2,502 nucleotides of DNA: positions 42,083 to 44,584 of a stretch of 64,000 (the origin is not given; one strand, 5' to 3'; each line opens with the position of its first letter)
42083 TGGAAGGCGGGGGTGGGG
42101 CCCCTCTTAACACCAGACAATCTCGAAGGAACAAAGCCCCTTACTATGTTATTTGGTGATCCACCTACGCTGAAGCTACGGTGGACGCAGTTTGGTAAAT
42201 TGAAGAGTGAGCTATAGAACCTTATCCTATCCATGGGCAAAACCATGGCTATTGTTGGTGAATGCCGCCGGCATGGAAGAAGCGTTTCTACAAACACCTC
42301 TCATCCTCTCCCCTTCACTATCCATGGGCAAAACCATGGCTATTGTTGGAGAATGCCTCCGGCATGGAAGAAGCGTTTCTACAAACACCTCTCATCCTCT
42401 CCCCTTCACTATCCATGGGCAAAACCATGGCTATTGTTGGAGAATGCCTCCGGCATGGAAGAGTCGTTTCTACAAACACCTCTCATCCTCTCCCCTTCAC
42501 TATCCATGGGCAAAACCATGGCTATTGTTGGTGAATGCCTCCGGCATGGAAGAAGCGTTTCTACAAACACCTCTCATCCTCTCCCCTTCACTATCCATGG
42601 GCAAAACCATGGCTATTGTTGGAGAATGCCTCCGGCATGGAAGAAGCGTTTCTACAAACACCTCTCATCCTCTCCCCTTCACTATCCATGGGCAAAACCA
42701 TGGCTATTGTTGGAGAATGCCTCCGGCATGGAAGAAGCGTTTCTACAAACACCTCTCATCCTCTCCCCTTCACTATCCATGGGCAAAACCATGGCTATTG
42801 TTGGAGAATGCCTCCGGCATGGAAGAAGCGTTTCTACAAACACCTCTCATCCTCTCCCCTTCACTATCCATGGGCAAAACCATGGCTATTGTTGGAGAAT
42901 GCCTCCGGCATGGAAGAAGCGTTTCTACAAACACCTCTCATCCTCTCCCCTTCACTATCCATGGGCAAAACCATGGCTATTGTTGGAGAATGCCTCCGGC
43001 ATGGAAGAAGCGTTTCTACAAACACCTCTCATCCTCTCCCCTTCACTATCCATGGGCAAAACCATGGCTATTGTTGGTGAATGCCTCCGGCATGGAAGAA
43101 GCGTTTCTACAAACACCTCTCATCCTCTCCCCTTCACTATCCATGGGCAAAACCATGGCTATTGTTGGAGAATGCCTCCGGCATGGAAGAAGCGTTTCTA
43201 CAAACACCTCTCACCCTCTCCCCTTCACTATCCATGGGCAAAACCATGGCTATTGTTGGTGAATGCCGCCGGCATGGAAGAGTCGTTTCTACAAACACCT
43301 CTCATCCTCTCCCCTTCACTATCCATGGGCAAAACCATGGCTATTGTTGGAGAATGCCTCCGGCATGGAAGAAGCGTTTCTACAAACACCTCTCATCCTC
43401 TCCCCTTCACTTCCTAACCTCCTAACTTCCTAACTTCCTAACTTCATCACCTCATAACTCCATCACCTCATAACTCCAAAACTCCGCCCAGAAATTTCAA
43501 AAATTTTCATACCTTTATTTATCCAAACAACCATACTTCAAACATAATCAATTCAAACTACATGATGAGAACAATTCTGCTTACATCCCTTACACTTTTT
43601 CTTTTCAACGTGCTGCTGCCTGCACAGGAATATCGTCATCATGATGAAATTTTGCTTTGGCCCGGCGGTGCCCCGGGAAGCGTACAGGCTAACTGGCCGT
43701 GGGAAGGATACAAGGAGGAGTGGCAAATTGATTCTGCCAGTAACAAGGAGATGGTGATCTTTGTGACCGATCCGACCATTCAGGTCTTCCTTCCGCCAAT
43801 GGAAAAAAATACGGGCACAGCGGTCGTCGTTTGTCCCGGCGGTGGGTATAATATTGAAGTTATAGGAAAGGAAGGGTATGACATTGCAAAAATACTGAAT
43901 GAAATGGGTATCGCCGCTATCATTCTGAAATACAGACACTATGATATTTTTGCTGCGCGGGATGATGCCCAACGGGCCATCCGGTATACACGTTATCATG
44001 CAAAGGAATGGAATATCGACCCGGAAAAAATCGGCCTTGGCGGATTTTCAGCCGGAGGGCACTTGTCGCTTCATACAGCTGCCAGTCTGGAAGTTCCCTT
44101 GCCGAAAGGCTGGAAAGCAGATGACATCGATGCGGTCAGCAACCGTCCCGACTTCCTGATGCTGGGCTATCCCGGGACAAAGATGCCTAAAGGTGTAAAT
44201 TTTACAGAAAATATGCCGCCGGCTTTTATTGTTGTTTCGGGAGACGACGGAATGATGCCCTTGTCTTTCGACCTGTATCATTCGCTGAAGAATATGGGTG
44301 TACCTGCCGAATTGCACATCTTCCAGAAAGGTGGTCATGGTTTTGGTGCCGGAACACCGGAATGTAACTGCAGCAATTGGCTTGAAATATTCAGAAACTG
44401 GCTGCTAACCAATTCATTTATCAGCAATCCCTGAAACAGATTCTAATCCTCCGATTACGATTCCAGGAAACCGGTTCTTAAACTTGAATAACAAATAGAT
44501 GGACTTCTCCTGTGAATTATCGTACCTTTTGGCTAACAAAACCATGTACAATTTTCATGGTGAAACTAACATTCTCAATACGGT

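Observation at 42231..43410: Thirteen near-identical 91-bp tandem units that are stop-free in all three forward frames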

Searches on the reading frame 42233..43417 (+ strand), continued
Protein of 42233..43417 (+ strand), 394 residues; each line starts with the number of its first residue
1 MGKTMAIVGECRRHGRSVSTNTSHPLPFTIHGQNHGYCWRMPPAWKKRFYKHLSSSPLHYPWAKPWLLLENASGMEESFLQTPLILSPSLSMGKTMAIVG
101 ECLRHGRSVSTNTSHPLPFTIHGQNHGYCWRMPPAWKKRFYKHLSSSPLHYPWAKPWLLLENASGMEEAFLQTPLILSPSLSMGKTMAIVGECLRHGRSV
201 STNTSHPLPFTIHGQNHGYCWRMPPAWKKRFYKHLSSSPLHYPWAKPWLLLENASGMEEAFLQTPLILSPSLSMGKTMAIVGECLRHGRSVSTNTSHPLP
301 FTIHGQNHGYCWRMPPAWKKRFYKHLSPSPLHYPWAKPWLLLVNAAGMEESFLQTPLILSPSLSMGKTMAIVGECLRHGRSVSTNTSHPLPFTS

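Call 85: list_cluster_members(proteins=[P0124, P0125, P0002, P0004])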
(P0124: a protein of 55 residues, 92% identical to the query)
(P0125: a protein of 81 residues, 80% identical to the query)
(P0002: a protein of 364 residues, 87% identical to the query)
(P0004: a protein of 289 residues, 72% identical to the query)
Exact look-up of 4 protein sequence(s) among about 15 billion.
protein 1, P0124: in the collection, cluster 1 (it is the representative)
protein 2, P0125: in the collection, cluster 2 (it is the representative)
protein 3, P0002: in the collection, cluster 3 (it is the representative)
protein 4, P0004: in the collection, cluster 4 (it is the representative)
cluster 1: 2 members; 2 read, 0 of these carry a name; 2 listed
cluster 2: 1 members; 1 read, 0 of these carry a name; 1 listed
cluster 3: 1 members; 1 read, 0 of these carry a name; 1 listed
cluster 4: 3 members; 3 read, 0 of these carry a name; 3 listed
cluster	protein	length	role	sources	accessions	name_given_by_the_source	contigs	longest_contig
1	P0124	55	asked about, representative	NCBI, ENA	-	-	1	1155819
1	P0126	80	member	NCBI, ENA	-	-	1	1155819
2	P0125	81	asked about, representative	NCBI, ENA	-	-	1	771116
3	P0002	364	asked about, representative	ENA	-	-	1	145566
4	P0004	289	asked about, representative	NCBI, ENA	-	-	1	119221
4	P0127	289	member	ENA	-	-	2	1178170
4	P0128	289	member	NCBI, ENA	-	-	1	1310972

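Call 87: find_encoding_contigs(protein=P0126, flank=8000)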
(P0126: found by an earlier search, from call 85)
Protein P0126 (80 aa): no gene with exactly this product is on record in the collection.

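Call 88: find_encoding_contigs(protein=P0128, flank=5000, max_places=2)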
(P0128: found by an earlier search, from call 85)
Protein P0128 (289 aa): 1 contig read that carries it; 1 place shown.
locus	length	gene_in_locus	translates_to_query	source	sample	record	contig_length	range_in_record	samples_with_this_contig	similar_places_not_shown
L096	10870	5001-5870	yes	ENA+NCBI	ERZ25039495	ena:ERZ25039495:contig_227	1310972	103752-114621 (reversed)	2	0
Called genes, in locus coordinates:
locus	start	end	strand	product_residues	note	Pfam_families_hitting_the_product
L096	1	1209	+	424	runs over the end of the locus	PF17957:Big_7, PF09603:Fib_succ_major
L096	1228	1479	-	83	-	-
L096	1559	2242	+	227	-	PF17957:Big_7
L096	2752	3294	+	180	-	-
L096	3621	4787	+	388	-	PF00487:FA_desaturase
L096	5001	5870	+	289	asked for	PF00326:Peptidase_S9 (faint), PF20434:BD-FAE, PF07859:Abhydrolase_3, PF01738:DLH (faint), PF07859:Abhydrolase_3 (weak)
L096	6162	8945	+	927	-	PF22666:Glyco_hydro_2_N2, PF00703:Glyco_hydro_2, PF02836:Glyco_hydro_2_C (weak), PF17786:Mannosidase_ig, PF18368:Ig_GlcNase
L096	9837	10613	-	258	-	PF00795:CN_hydrolase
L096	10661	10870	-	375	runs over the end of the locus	PF01408:GFO_IDH_MocA, PF02894:GFO_IDH_MocA_C, PF22725:GFO_IDH_MocA_C3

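Call 97: find_encoding_contigs(protein=P0127, flank=5000, max_places=3)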
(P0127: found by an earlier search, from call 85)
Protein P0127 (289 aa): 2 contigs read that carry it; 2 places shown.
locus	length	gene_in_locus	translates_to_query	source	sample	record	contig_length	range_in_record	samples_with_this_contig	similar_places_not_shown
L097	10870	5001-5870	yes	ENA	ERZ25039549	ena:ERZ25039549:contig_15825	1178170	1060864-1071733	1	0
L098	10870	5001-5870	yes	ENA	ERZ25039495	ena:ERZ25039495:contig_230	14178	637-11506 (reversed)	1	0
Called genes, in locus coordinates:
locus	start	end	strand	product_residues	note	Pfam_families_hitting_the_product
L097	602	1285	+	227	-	PF17957:Big_7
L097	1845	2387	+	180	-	-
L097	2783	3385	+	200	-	PF00487:FA_desaturase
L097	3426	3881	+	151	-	PF00487:FA_desaturase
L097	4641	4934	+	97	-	-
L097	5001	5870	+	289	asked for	PF20434:BD-FAE, PF07859:Abhydrolase_3, PF01738:DLH (faint), PF00326:Peptidase_S9 (faint), PF07859:Abhydrolase_3 (weak)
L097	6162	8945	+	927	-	PF22666:Glyco_hydro_2_N2, PF00703:Glyco_hydro_2, PF02836:Glyco_hydro_2_C (weak), PF17786:Mannosidase_ig, PF18368:Ig_GlcNase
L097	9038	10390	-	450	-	PF04616:Glyco_hydro_43, PF16990:CBM_35 (weak)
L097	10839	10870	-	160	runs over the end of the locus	-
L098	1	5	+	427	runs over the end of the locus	PF17957:Big_7, PF09603:Fib_succ_major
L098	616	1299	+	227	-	PF17957:Big_7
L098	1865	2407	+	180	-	-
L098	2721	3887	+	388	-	PF00487:FA_desaturase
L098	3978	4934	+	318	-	PF13568:OMP_b-brl_2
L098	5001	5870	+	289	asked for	PF20434:BD-FAE, PF07859:Abhydrolase_3, PF01738:DLH (faint), PF00326:Peptidase_S9 (faint), PF07859:Abhydrolase_3 (weak)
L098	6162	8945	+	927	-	PF22666:Glyco_hydro_2_N2, PF00703:Glyco_hydro_2, PF02836:Glyco_hydro_2_C (weak), PF17786:Mannosidase_ig (weak), PF18368:Ig_GlcNase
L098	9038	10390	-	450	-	PF04616:Glyco_hydro_43, PF16990:CBM_35 (weak)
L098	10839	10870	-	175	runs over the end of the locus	-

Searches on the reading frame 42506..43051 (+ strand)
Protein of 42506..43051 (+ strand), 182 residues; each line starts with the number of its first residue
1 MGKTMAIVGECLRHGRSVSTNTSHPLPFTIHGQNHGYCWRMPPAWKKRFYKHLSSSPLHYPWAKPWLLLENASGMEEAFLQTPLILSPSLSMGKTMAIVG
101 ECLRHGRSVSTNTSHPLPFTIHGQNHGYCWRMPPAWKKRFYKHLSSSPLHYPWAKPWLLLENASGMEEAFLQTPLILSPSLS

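Call 68: search_protein_families(library=padloc, proteins=[window:42506-43051:+], max_evalue=10)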
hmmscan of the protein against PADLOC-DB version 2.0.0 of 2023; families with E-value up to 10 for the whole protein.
seq(182 aa): 1 family
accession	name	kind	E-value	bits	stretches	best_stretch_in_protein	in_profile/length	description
PDLC04828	PDC-S02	-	0.003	16.2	2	29-54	27-52/92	-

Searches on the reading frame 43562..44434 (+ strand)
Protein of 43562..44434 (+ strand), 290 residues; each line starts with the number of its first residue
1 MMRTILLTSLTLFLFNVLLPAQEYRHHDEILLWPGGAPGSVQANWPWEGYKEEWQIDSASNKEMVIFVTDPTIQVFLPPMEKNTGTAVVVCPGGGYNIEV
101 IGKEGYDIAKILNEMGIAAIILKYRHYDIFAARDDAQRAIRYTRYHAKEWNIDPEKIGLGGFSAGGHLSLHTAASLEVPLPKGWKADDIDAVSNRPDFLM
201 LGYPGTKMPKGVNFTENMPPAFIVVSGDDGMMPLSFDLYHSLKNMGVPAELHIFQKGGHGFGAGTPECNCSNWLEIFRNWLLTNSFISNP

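Call 12: search_protein_families(library=pfam, proteins=[window:43562-44434:+])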
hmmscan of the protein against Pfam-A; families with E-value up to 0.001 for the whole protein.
window:43562-44434:+ (290 aa): 4 families
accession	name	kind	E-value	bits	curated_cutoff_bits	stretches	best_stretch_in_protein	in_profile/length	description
PF07859.19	Abhydrolase_3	-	1.1e-16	61.7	25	2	93-208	6-112/210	alpha/beta hydrolase fold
PF20434.5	BD-FAE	-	2.7e-15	56.9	26.8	1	74-175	2-109/215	BD-FAE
PF00326.27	Peptidase_S9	-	3.9e-06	27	22.6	0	217-281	143-206/213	Prolyl oligopeptidase family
PF01738.24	DLH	-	0.00024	21.2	21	0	214-266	139-193/217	Dienelactone hydrolase family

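Call 26: list_cluster_members(proteins=[P0001, window:43562-44434:+, window:40629-41774:+])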
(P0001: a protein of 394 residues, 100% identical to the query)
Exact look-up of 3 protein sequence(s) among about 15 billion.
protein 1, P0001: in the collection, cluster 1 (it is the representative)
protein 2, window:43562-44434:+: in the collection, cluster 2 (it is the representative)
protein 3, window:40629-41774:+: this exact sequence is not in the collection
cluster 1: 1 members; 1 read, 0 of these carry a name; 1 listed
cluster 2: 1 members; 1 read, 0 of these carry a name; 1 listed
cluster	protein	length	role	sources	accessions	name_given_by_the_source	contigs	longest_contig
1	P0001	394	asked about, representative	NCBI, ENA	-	-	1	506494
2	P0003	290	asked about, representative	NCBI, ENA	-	-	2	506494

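Call 67: search_protein_families(library=padloc, proteins=[window:43562-44434:+], max_evalue=0.001)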
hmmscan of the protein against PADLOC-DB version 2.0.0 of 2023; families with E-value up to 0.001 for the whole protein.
window:43562-44434:+ (290 aa): 0 families
